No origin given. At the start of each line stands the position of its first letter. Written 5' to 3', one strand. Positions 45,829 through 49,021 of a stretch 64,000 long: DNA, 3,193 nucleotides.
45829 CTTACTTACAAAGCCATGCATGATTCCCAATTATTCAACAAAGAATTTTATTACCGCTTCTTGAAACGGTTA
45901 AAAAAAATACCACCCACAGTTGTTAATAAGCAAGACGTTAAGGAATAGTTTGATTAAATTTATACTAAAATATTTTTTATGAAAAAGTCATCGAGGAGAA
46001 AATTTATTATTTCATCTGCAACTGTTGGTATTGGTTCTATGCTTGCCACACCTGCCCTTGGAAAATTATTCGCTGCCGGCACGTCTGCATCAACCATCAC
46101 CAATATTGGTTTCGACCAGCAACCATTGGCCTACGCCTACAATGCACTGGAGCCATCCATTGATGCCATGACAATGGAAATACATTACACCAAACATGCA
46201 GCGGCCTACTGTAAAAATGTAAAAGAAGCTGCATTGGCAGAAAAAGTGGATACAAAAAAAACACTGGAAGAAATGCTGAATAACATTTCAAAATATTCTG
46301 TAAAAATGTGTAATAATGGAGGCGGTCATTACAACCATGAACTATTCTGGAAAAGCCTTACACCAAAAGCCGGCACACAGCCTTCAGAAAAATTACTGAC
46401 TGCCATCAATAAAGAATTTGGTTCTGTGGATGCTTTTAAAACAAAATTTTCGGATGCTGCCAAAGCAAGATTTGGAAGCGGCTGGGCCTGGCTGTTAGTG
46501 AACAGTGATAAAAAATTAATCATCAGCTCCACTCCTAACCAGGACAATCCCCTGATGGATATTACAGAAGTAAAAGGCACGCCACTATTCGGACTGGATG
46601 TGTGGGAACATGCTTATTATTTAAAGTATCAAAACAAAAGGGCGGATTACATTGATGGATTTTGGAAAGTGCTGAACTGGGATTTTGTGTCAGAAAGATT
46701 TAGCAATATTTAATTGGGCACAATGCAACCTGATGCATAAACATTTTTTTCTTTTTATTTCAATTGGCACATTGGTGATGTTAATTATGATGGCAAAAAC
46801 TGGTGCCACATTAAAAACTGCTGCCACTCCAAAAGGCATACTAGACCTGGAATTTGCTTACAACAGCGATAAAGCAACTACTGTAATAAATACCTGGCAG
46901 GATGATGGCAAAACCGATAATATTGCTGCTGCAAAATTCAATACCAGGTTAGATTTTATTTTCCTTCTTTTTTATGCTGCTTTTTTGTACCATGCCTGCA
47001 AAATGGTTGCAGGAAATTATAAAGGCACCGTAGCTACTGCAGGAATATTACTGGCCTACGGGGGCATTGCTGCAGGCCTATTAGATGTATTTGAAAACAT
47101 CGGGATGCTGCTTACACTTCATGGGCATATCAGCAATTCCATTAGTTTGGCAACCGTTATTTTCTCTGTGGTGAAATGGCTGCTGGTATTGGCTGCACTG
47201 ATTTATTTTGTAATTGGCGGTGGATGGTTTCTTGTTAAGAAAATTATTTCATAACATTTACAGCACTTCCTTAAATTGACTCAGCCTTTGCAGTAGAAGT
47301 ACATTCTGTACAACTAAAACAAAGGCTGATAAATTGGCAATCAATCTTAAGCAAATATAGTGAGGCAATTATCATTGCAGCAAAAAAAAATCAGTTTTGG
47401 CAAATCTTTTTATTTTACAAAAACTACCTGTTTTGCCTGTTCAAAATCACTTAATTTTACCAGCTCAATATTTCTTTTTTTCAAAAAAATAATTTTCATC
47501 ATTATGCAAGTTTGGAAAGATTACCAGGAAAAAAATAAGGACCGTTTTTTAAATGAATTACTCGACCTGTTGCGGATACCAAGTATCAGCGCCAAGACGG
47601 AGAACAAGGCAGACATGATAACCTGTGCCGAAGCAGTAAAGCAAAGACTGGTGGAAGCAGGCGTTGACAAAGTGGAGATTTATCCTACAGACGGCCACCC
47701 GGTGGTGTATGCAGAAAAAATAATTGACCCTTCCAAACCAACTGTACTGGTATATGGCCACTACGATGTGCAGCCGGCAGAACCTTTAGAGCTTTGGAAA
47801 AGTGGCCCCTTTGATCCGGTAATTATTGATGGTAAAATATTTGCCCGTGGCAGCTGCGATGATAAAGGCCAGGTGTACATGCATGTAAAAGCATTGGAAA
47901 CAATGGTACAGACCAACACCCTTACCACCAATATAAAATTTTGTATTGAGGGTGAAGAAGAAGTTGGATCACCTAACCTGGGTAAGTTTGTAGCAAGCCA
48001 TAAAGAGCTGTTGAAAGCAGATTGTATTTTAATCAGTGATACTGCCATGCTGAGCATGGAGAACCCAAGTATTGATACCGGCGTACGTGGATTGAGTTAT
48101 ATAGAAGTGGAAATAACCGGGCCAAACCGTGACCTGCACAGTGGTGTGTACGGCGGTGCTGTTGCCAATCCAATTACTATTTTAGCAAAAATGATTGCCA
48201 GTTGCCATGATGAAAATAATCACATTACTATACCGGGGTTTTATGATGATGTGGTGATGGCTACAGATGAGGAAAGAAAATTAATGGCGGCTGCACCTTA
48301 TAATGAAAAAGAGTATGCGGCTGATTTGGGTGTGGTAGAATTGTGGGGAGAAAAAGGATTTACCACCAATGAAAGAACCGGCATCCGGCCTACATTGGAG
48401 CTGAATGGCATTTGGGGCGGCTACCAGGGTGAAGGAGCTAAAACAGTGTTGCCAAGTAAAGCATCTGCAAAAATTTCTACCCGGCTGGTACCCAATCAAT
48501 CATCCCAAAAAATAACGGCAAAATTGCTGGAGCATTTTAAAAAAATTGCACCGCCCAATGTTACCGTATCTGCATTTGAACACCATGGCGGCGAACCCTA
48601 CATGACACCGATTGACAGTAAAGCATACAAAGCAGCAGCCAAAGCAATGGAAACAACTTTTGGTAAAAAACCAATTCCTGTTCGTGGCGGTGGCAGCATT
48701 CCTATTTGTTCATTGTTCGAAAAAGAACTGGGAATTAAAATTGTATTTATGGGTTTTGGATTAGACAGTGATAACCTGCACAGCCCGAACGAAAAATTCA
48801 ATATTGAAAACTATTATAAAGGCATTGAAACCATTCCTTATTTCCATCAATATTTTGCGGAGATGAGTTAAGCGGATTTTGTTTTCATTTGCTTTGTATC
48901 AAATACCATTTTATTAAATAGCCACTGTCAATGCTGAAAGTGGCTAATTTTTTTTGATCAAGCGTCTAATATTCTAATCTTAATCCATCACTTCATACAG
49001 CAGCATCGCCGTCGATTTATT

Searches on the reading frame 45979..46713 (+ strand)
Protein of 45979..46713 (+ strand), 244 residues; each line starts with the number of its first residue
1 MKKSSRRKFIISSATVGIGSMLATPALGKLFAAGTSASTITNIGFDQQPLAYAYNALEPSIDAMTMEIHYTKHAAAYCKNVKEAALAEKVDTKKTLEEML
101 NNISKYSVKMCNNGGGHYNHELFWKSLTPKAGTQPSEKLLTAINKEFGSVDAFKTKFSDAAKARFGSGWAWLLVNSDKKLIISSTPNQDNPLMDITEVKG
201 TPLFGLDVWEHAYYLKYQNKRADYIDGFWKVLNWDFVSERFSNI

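Call 13: search_protein_families(library=ncbifam, proteins=[window:45979-46713:+], max_evalue=0.001)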
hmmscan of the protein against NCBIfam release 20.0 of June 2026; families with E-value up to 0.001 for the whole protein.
window:45979-46713:+ (244 aa): 3 families
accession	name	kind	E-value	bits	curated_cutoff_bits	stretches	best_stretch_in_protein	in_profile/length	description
NF008177.0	PRK10925.1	equivalog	1.7e-64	217.4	363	1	49-242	7-203/206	superoxide dismutase [Mn]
NF007832.0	PRK10543.1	equivalog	3.9e-53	179.9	348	1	45-241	3-191/193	superoxide dismutase [Fe]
NF041312.1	Superox_dis_Halo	equivalog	1.2e-36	126.5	300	1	48-243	3-190/196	superoxide dismutase [Mn]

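Call 14: search_protein_families(library=pfam, proteins=[window:45979-46713:+], max_evalue=0.001)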
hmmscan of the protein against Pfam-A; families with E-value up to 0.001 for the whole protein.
window:45979-46713:+ (244 aa): 2 families
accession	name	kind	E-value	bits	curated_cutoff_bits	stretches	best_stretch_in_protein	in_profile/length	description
PF02777.23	Sod_Fe_C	-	1.9e-41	140.7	20.9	1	135-240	1-102/102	Iron/manganese superoxide dismutases, C-terminal domain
PF00081.27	Sod_Fe_N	-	8.3e-21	74.7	27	1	48-127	5-81/82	Iron/manganese superoxide dismutases, alpha-hairpin domain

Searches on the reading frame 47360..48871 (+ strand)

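Call 13: search_protein_families(library=ncbifam, proteins=[window:47360-48871:+], max_evalue=0.001)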
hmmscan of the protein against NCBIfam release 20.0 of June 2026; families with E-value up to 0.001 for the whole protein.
window:47360-48871:+ (503 aa): 41 families (the best 25 are shown)
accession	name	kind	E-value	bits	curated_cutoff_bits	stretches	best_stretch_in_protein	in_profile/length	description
NF006053.0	PRK08201.1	equivalog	5.2e-172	572.9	441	1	50-501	3-455/458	dipeptidase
NF006579.0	PRK09104.1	subfamily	4.9e-135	451.1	327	1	56-490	13-453/465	hypothetical protein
NF005034.0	PRK06446.1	subfamily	8.1e-101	337.9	369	1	61-500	2-434/436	hypothetical protein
NF005914.0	PRK07907.1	subfamily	1.1e-94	317.9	300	1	55-484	12-438/456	hypothetical protein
NF005478.0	PRK07079.1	subfamily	5.2e-57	193.8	330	1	56-486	12-441/469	hypothetical protein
NF006399.0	PRK08651.1-2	equivalog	2.7e-37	128.8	381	1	60-296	3-229/405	succinyl-diaminopimelate desuccinylase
TIGR01910.1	DapE-ArgE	subfamily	3.5e-29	102.1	217.6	2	69-289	6-219/373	ArgE/DapE family deacylase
NF009557.0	PRK13009.1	equivalog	1.4e-25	90.2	284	2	67-283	9-216/377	succinyl-diaminopimelate desuccinylase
NF006596.0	PRK09133.1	subfamily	8.5e-24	83.9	349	1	78-493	50-464/474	hypothetical protein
TIGR01246.1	dapE_proteo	equivalog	1.6e-23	83.3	361.8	2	68-280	6-209/370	succinyl-diaminopimelate desuccinylase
NF010589.0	PRK13983.1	equivalog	3.6e-22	78.9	333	1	54-254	7-214/409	M20 family metallo-hydrolase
NF005913.0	PRK07906.1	subfamily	4.6e-22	78.3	382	1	56-432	10-370/442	hypothetical protein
NF006400.0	PRK08651.1-3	equivalog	4.9e-21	75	374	2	113-256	70-208/410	succinyl-diaminopimelate desuccinylase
NF005710.0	PRK07522.1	subfamily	1.9e-18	66.8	412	1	63-296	10-230/391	acetylornithine deacetylase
NF006326.0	PRK08554.1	equivalog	2.6e-18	66.1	354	1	67-212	15-154/446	peptidase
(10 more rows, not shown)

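Call 14: search_protein_families(library=pfam, proteins=[window:47360-48871:+], max_evalue=0.001)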
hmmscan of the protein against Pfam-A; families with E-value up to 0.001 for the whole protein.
window:47360-48871:+ (503 aa): 2 families
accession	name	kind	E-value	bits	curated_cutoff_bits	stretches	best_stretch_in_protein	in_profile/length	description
PF01546.33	Peptidase_M20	-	7e-34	118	24.6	1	130-492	1-200/206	Peptidase family M20/M25/M40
PF07687.19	M20_dimer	-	1.6e-18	67.1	21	1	247-399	6-105/107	Peptidase dimerisation domain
